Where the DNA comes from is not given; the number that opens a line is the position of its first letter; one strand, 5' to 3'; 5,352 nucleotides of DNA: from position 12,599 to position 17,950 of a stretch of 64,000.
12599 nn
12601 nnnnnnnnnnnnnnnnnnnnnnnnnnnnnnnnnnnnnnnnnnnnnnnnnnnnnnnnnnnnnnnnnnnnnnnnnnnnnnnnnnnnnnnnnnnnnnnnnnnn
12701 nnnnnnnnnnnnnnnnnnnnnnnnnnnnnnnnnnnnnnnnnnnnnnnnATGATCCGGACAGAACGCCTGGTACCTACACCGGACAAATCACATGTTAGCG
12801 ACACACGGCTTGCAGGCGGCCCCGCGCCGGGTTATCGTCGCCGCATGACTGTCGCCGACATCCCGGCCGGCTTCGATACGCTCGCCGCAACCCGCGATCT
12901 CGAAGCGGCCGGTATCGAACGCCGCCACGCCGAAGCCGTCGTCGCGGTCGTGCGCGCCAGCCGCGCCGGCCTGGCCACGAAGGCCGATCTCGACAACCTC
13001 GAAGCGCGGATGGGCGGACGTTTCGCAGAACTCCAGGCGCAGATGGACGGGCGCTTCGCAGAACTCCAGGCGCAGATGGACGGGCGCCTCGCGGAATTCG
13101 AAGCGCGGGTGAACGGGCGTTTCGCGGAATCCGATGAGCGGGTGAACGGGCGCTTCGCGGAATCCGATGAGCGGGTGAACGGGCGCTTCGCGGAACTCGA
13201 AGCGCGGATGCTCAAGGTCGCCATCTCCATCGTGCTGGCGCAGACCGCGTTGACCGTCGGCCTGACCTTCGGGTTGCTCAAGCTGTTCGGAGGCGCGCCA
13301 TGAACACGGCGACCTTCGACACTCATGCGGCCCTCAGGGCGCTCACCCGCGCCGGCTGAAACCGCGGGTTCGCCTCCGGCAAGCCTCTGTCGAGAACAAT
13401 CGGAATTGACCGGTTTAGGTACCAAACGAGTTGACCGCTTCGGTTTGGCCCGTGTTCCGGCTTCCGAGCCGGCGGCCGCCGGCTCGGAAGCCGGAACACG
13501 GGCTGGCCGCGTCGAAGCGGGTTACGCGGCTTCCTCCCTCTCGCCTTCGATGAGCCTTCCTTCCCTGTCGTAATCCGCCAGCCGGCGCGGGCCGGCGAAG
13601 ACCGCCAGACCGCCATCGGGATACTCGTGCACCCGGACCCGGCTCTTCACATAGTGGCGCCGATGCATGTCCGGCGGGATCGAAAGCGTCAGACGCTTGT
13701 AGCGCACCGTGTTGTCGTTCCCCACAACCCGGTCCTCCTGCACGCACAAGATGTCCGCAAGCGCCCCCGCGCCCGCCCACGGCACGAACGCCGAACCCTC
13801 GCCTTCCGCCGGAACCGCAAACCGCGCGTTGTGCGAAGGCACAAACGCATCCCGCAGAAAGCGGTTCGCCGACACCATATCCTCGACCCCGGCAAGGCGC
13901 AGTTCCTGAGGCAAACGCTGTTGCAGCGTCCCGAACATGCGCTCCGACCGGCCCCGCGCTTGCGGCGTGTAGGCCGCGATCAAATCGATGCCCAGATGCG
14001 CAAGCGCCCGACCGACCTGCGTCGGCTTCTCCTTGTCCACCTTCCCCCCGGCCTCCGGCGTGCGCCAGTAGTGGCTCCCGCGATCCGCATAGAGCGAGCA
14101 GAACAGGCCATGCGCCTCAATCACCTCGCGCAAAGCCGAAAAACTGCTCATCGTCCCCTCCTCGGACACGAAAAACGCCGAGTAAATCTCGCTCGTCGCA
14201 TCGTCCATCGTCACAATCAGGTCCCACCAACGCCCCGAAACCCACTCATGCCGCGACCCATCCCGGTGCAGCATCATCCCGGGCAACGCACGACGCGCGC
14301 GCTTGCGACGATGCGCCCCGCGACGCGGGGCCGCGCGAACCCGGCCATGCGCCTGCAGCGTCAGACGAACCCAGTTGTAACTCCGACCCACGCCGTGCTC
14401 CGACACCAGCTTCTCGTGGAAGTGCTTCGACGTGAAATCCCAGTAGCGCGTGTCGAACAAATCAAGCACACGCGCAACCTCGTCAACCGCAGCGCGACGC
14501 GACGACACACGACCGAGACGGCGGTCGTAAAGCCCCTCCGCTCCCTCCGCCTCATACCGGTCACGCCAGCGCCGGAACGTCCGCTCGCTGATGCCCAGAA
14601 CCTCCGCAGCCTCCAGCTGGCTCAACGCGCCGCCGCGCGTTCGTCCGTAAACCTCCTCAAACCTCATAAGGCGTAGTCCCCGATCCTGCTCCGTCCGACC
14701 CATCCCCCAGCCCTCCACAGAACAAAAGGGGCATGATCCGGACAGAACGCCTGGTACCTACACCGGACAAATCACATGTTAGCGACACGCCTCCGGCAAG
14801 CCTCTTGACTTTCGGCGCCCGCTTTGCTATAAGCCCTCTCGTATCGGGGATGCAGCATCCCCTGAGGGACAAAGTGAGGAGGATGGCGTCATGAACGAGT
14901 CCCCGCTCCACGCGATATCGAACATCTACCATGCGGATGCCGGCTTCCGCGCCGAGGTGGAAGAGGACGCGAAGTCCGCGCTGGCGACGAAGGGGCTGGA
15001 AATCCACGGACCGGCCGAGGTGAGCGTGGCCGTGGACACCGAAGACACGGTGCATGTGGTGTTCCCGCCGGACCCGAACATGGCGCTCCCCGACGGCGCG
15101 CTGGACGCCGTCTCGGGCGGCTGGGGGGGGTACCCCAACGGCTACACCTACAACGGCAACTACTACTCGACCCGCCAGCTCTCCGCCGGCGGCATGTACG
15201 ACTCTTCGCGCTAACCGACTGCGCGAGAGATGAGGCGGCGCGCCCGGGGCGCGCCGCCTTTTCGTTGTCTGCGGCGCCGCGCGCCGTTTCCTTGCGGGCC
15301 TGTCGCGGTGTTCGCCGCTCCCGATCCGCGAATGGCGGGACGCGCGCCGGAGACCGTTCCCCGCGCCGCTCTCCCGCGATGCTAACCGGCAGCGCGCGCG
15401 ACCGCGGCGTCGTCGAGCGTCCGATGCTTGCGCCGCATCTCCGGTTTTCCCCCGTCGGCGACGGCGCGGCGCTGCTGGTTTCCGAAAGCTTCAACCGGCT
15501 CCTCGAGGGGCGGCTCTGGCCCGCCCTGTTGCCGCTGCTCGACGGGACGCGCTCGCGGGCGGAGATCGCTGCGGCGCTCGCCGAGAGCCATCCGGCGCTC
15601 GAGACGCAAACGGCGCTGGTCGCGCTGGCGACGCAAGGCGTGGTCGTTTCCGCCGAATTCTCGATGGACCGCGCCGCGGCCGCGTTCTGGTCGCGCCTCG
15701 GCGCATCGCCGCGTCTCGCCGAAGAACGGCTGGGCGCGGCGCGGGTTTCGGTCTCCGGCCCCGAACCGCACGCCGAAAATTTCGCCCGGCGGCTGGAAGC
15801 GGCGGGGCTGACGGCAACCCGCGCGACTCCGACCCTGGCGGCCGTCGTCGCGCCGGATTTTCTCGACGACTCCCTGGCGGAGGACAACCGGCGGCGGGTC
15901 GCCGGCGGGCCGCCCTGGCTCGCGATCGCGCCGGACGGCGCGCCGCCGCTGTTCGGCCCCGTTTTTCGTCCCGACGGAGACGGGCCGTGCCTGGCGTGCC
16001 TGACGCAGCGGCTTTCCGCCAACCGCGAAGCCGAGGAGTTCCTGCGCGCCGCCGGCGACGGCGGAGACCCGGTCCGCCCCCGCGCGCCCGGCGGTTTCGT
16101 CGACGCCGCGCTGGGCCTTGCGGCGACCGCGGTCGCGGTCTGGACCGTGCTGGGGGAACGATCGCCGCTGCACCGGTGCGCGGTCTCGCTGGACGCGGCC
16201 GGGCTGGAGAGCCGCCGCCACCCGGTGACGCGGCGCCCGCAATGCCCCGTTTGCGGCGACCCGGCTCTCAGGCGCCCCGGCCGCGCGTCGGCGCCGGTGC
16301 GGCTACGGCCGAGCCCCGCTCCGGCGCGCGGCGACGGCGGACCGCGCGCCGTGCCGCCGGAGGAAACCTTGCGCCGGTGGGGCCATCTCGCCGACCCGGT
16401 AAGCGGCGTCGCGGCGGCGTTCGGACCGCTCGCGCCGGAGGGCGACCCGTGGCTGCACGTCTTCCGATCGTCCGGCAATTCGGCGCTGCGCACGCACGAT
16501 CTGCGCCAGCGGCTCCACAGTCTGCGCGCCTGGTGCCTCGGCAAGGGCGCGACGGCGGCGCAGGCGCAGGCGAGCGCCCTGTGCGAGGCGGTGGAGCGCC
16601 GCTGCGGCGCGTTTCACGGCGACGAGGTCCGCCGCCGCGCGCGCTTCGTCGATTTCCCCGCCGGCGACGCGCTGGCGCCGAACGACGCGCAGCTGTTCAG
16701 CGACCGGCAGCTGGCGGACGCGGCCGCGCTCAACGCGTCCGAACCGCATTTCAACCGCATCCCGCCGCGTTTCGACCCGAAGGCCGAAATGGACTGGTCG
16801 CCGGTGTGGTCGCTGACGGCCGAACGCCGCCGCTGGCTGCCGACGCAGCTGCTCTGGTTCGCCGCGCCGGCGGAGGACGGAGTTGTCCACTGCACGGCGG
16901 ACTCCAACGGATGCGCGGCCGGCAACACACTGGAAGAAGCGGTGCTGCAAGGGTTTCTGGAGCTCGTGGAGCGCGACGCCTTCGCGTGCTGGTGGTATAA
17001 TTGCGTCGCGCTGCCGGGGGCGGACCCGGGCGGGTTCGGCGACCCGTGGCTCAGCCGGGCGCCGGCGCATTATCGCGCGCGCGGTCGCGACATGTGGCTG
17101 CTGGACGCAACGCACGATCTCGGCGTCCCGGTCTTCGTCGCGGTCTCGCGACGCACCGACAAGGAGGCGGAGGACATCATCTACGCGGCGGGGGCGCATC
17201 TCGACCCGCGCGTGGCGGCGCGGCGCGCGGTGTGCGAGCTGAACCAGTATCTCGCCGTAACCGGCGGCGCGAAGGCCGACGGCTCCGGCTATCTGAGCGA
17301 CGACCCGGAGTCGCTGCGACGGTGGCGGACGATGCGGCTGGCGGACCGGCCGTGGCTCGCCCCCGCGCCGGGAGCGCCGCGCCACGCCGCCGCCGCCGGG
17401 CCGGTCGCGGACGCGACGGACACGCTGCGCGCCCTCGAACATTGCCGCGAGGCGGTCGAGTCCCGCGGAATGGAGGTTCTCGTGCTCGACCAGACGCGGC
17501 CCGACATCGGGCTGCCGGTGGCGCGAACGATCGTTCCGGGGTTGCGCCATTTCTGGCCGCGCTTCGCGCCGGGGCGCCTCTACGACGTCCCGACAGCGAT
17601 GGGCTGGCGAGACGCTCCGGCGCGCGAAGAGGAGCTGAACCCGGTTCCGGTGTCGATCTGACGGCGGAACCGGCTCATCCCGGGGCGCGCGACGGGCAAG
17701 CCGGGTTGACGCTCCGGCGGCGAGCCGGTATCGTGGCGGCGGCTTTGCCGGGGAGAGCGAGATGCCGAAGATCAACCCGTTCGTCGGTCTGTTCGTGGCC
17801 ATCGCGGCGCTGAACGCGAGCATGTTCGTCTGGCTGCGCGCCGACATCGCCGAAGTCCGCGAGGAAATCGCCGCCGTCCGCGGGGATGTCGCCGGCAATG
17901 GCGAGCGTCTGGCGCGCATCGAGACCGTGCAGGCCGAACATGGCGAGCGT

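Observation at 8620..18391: Undescribed RiPP locus: two NHLP-leader precursors plus a fused E1/YcaO heterocyclase, with no dehydrogenase, C39 transporter or dedicated protease in the 64 kb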

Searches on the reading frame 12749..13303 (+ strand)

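Call 3: search_protein_families(library=ncbifam, proteins=[window:12749-13303:+], max_evalue=0.1)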
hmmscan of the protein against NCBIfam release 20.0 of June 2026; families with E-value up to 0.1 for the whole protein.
window:12749-13303:+ (184 aa): 0 families

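Call 4: search_protein_families(library=pfam, proteins=[window:12749-13303:+], max_evalue=0.1)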
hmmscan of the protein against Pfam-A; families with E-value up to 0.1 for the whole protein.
window:12749-13303:+ (184 aa): 5 families
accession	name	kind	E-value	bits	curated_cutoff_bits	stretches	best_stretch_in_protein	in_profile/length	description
PF01442.23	Apolipoprotein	-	2.1e-06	28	90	1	78-155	107-186/190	Apolipoprotein A1/A4/E domain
PF07798.16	CCDC90-like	-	6.4e-05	23.3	33.5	1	42-99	1-66/175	Coiled-coil domain-containing protein 90-like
PF06203.19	CCT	-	0.0048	17.3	28.4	0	125-139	29-43/44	CCT motif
PF01203.25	T2SSN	-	0.054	14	29.6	1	57-130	113-187/211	Type II secretion system (T2SS), protein N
PF06825.17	HSBP1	-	0.066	13.5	28.6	0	97-122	12-37/51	Heat shock factor binding protein 1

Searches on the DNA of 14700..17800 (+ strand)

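Call 7: search_dna_similar(query=window:14700-17800:+, collection=plasmids, mode=near)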
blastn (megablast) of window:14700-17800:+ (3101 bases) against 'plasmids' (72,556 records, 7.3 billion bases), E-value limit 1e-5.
No match.
